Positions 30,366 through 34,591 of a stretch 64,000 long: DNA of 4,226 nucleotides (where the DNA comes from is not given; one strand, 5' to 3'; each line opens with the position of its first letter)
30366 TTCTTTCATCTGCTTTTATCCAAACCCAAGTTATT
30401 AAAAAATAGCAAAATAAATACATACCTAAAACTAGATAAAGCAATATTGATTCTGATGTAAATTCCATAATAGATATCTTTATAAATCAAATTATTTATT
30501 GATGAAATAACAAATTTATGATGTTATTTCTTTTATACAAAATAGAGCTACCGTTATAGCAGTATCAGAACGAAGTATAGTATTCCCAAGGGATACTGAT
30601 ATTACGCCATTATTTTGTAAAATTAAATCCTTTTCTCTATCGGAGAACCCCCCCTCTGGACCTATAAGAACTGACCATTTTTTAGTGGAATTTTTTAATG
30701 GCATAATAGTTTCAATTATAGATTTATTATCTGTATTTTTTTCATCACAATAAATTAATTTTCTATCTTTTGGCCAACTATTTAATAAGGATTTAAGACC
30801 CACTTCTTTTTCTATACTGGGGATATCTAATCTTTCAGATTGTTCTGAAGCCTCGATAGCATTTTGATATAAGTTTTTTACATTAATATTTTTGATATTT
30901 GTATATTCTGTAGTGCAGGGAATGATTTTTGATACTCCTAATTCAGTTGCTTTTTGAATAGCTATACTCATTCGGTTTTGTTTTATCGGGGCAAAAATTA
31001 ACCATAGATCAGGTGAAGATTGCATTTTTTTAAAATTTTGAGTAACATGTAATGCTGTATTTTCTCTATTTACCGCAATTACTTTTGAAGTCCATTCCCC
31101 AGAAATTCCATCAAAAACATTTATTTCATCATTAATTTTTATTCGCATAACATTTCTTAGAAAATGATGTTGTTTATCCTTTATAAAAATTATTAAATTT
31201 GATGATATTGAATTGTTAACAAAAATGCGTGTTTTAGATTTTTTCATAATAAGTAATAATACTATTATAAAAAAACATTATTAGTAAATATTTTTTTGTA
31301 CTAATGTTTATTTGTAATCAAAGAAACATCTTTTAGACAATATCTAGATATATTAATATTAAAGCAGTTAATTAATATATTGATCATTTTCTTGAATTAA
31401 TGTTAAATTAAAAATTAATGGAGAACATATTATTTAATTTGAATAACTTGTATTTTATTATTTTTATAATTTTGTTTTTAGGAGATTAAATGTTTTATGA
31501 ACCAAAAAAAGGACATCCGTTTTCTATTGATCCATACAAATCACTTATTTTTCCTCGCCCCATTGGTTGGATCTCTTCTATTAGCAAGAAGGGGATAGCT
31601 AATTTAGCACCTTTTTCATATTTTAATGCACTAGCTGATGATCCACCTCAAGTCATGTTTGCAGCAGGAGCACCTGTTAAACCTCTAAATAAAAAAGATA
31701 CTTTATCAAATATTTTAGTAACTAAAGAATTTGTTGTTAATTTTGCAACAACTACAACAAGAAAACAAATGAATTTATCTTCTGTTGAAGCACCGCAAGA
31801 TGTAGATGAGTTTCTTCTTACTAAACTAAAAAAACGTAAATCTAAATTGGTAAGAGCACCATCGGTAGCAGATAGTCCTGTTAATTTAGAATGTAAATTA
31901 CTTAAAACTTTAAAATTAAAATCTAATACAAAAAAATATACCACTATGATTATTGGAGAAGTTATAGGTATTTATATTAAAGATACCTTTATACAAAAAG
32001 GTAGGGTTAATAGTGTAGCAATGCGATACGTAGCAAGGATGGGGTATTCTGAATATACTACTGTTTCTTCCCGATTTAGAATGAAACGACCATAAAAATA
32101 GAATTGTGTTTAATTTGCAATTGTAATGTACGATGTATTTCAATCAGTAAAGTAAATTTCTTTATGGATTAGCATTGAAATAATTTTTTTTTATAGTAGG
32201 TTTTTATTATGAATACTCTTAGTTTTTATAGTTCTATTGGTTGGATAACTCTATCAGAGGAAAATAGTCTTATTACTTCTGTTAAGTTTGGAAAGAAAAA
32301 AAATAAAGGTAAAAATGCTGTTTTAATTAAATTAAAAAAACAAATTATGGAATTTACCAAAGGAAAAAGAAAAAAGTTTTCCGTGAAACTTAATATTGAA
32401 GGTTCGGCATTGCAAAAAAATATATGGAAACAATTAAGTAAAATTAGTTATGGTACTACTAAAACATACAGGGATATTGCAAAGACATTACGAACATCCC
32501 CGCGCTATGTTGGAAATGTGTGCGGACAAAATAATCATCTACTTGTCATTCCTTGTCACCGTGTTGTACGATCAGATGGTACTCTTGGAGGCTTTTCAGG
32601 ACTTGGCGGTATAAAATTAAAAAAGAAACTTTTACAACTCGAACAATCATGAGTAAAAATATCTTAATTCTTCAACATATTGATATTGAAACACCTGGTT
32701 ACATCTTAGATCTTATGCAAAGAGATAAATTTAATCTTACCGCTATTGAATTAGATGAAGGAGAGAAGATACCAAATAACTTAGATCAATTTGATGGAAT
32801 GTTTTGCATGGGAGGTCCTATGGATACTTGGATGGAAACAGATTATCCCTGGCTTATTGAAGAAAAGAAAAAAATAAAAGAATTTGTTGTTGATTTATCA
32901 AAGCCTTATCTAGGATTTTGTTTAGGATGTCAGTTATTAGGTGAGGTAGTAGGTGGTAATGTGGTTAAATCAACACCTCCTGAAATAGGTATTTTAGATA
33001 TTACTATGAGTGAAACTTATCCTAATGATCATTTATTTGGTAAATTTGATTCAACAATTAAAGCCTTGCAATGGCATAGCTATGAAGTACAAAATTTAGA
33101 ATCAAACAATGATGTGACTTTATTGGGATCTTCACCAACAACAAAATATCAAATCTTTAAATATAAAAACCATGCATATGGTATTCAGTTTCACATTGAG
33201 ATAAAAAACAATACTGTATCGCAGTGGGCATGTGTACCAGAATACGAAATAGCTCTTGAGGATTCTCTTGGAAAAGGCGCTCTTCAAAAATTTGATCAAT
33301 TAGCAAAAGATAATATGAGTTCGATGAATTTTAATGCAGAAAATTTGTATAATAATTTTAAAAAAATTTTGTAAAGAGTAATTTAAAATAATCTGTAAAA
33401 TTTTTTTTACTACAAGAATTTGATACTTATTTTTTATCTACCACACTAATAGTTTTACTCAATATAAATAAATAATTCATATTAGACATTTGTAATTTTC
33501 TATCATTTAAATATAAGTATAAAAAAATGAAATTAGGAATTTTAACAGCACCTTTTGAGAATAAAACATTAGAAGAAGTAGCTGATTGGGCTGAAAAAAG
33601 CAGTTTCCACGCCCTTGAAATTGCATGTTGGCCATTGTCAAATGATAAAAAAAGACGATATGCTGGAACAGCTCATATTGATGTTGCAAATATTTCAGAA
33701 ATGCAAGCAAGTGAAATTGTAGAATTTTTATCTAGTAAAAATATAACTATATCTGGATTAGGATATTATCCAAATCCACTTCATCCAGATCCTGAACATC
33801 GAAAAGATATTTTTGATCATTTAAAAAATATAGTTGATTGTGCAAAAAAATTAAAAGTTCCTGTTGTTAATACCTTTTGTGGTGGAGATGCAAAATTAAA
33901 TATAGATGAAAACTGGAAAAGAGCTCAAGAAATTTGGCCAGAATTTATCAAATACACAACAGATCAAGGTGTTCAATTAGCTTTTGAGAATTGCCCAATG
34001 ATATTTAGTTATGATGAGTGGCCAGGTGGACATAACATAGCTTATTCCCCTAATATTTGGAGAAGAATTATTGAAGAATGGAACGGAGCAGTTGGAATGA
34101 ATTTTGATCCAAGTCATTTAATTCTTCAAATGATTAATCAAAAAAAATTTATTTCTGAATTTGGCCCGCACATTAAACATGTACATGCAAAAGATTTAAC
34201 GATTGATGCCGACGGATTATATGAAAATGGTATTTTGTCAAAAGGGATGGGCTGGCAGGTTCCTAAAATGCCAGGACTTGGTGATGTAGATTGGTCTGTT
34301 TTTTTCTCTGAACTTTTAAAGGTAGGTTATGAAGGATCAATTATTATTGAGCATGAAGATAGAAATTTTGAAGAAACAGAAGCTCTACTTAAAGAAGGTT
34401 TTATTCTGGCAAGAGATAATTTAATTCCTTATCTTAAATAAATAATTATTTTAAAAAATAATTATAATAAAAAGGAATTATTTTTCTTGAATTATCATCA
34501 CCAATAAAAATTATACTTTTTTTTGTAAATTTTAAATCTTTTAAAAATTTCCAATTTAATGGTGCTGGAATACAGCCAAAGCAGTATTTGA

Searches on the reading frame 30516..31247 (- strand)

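Call 6: search_protein_families(library=pfam, proteins=[window:30516-31247:-])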
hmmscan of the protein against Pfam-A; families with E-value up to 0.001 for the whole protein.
window:30516-31247:- (243 aa): 2 families
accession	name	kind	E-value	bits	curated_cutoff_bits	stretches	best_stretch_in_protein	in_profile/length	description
PF04452.19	Methyltrans_RNA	-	2.7e-40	138.1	23.9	1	78-236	3-162/165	RNA methyltransferase domain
PF20260.4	PUA_4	-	1.1e-08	35.5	23.9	1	23-62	2-41/48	RNA methyltransferase PUA domain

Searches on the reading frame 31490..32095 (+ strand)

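Call 6: search_protein_families(library=pfam, proteins=[window:31490-32095:+])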
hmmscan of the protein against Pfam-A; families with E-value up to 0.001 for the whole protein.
window:31490-32095:+ (201 aa): 1 family
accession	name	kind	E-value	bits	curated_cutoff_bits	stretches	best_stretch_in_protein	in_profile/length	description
PF01613.24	Flavin_Reduct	-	2.9e-19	70.1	27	1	21-165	4-135/153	Flavin reductase like domain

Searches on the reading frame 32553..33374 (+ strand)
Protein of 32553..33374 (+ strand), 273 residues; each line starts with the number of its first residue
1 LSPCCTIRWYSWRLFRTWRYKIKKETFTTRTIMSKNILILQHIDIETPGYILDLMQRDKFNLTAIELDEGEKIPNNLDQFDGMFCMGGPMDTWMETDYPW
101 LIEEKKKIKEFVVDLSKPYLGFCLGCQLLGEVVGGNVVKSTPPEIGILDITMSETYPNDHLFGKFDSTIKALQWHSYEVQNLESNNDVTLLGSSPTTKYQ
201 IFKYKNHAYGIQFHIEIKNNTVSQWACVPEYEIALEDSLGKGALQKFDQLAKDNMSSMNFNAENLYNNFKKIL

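Call 6: search_protein_families(library=pfam, proteins=[window:32553-33374:+])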
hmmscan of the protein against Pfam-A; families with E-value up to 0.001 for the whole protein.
window:32553-33374:+ (273 aa): 1 family
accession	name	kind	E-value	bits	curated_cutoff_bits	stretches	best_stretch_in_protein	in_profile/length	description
PF00117.34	GATase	-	2.1e-18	67.1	22.8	1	64-219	26-175/190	Glutamine amidotransferase class-I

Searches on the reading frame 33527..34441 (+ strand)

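Call 6: search_protein_families(library=pfam, proteins=[window:33527-34441:+])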
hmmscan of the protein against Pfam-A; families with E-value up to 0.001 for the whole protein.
window:33527-34441:+ (304 aa): 1 family
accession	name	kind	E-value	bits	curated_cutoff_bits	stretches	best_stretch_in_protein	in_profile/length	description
PF01261.30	AP_endonuc_2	-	1.7e-32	113.6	31.1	1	20-291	2-242/249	Xylose isomerase-like TIM barrel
